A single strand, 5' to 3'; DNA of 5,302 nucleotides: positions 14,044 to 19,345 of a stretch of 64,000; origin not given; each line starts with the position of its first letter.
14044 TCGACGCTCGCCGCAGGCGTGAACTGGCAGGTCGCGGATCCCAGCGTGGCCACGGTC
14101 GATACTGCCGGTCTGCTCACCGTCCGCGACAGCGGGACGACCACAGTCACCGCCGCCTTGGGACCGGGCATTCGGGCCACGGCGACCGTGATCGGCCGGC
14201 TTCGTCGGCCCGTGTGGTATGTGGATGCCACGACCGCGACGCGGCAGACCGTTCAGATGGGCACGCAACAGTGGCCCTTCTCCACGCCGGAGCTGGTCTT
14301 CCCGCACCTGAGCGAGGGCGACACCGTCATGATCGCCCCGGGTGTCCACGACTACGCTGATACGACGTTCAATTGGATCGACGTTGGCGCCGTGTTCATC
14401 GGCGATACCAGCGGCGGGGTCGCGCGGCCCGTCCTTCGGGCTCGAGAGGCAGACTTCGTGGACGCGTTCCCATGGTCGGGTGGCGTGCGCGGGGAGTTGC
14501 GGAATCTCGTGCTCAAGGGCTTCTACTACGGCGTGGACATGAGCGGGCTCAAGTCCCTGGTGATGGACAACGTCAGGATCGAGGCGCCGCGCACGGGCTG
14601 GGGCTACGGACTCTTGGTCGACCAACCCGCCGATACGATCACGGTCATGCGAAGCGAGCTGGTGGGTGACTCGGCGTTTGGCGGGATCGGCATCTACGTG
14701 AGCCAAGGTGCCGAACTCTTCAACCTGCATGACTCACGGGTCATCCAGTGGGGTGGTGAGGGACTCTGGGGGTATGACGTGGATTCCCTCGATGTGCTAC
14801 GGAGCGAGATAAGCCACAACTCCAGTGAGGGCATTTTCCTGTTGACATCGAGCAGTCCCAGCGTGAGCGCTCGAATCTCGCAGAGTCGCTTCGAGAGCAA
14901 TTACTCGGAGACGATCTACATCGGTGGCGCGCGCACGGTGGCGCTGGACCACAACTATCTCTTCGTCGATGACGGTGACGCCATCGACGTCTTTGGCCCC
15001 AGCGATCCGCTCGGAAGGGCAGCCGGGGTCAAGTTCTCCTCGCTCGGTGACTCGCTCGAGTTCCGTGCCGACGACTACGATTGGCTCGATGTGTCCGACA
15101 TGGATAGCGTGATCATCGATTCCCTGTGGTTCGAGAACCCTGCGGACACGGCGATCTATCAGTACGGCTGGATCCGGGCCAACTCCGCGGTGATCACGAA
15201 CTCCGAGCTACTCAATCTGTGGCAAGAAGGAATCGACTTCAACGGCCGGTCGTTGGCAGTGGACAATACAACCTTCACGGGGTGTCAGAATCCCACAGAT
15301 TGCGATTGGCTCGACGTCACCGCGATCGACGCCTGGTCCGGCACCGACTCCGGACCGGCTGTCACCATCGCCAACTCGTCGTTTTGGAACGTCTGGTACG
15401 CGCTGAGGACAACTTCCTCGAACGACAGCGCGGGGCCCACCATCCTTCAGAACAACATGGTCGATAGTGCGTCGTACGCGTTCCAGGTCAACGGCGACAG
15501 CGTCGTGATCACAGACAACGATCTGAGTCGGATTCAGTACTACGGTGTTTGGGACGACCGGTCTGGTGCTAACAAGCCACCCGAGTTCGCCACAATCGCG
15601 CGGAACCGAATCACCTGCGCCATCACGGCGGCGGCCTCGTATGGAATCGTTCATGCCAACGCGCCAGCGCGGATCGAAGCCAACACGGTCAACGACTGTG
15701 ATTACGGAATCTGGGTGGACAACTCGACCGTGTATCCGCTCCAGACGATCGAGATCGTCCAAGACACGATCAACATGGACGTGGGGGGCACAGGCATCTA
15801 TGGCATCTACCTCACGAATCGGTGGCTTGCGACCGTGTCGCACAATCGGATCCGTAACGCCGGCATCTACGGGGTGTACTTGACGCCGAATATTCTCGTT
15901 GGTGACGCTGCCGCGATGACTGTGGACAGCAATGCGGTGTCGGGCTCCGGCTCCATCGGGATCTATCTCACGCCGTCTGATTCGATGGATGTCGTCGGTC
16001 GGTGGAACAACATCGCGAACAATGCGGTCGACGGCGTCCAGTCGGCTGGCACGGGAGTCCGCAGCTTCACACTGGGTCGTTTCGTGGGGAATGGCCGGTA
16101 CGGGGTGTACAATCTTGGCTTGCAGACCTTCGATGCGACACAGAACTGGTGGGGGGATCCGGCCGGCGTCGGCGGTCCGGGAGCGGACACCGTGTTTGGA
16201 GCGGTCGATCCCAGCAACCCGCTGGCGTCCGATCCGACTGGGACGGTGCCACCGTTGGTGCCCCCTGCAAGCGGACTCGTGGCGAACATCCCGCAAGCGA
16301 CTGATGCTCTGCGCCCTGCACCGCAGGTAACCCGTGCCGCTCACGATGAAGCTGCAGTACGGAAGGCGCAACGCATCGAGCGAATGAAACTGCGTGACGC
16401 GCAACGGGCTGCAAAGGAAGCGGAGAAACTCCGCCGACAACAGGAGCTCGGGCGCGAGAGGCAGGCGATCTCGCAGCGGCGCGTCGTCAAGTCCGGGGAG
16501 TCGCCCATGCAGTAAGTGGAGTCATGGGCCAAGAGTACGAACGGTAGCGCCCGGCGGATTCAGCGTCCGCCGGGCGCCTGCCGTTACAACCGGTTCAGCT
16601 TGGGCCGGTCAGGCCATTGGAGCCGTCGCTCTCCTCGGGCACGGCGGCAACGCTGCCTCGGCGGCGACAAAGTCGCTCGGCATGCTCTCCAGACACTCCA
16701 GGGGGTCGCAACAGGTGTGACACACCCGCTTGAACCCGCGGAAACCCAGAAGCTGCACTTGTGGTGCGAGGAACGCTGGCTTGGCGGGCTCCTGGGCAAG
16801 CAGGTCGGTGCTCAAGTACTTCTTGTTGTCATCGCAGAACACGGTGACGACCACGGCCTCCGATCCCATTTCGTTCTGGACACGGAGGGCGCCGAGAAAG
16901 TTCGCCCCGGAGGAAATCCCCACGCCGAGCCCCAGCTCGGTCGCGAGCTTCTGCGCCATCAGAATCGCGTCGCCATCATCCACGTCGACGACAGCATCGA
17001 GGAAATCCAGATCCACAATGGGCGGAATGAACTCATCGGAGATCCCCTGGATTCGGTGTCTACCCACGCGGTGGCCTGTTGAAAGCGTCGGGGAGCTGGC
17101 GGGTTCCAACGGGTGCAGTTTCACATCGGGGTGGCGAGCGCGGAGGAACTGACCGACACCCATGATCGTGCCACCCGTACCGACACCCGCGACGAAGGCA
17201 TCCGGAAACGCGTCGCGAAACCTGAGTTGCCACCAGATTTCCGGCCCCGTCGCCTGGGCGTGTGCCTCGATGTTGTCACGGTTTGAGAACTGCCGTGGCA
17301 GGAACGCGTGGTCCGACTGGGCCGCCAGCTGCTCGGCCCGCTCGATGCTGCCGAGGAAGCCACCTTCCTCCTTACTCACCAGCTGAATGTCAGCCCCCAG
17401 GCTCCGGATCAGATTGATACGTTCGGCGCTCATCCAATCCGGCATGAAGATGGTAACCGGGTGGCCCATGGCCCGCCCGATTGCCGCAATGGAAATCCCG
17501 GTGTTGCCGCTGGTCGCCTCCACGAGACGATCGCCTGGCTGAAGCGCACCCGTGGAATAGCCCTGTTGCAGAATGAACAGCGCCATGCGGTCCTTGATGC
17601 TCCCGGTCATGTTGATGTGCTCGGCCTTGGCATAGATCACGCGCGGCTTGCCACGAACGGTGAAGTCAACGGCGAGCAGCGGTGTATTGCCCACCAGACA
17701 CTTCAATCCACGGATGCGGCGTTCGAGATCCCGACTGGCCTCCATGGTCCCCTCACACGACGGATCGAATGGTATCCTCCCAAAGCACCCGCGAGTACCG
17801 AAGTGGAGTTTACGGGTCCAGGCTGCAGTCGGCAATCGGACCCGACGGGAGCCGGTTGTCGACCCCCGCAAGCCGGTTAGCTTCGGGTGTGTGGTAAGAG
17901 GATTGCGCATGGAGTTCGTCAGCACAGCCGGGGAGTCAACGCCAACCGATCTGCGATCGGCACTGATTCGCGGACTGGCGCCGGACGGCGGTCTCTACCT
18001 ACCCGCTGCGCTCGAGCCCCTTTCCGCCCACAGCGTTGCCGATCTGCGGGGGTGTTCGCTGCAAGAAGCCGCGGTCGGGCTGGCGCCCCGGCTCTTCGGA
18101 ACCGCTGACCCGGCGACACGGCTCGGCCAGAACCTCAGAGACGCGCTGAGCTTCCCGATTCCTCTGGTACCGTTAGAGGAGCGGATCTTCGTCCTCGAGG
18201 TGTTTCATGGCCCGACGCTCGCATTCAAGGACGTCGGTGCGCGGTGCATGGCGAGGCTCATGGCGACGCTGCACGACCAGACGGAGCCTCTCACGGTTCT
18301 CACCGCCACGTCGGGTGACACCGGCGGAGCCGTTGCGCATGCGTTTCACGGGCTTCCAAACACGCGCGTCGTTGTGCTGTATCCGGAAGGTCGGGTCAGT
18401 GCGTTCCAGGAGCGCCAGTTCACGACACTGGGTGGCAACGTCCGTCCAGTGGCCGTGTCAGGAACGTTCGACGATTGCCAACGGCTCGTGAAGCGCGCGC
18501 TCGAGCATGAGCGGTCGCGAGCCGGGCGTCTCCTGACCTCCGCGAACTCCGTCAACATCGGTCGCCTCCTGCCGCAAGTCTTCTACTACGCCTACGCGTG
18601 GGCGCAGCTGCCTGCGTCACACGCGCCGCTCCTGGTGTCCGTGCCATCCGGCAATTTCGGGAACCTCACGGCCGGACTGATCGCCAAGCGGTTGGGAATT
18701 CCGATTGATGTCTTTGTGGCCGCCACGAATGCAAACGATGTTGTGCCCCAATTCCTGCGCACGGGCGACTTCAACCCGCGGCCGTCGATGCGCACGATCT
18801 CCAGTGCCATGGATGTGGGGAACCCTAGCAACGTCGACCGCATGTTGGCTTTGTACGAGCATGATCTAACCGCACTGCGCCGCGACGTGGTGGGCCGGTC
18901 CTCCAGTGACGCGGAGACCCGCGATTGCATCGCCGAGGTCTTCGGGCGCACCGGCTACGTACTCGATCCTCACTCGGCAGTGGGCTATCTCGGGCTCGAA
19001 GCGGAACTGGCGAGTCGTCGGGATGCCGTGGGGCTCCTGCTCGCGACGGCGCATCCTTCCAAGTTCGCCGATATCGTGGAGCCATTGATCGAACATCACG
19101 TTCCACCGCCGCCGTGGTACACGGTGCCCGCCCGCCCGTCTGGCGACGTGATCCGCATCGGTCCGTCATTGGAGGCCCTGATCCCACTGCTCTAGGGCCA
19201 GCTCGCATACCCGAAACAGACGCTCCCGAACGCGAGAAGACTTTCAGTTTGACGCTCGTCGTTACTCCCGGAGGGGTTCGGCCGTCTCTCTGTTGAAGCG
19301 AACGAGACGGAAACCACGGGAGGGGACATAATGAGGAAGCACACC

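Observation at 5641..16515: Operon-like cluster of five secreted proteins carrying both cohesin-like and dockerin-like modules plus beta-helix / propeller / Ig domains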

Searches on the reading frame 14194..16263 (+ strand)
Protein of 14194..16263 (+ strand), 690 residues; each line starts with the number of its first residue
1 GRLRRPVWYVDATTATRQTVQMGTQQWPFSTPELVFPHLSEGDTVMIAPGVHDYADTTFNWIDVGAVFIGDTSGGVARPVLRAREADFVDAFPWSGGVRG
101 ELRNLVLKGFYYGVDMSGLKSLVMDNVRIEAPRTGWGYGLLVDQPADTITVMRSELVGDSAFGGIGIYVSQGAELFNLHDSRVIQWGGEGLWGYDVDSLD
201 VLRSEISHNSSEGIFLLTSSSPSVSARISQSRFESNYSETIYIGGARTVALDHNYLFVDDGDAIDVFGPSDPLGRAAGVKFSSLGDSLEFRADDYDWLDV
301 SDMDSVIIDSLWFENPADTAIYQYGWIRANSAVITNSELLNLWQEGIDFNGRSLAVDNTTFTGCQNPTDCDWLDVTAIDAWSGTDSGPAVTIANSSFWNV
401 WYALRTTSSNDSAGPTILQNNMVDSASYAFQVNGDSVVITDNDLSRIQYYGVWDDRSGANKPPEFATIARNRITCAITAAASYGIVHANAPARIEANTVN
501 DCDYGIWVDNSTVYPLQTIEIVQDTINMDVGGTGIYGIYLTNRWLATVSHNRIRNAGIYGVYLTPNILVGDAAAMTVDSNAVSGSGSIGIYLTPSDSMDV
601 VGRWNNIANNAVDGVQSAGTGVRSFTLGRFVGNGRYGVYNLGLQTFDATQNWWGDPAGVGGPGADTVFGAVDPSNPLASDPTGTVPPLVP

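Call 83: search_solved_structures(query=window:14194-16263:+, max_evalue=1)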
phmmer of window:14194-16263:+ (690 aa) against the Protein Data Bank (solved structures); distinct sequences matched with E-value up to 1: 0.

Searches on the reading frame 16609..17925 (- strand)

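Call 11: search_protein_families(library=pfam, proteins=[window:16609-17925:-], max_evalue=0.001)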
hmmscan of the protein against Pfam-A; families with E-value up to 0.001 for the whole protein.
window:16609-17925:- (438 aa): 1 family
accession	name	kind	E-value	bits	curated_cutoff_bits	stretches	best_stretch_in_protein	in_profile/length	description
PF00291.31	PALP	-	6.9e-69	232.9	35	1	78-365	5-295/295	Pyridoxal-phosphate dependent enzyme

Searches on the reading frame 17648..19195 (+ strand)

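Call 11: search_protein_families(library=pfam, proteins=[window:17648-19195:+], max_evalue=0.001)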
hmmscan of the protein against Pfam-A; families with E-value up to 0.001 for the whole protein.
window:17648-19195:+ (515 aa): 2 families
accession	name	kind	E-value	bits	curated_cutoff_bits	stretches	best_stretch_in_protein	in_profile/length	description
PF00291.31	PALP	-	8e-26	91.5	35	1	178-455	15-278/295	Pyridoxal-phosphate dependent enzyme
PF14821.11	Thr_synth_N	-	7e-11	42.6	25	1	90-156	2-68/79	Threonine synthase N terminus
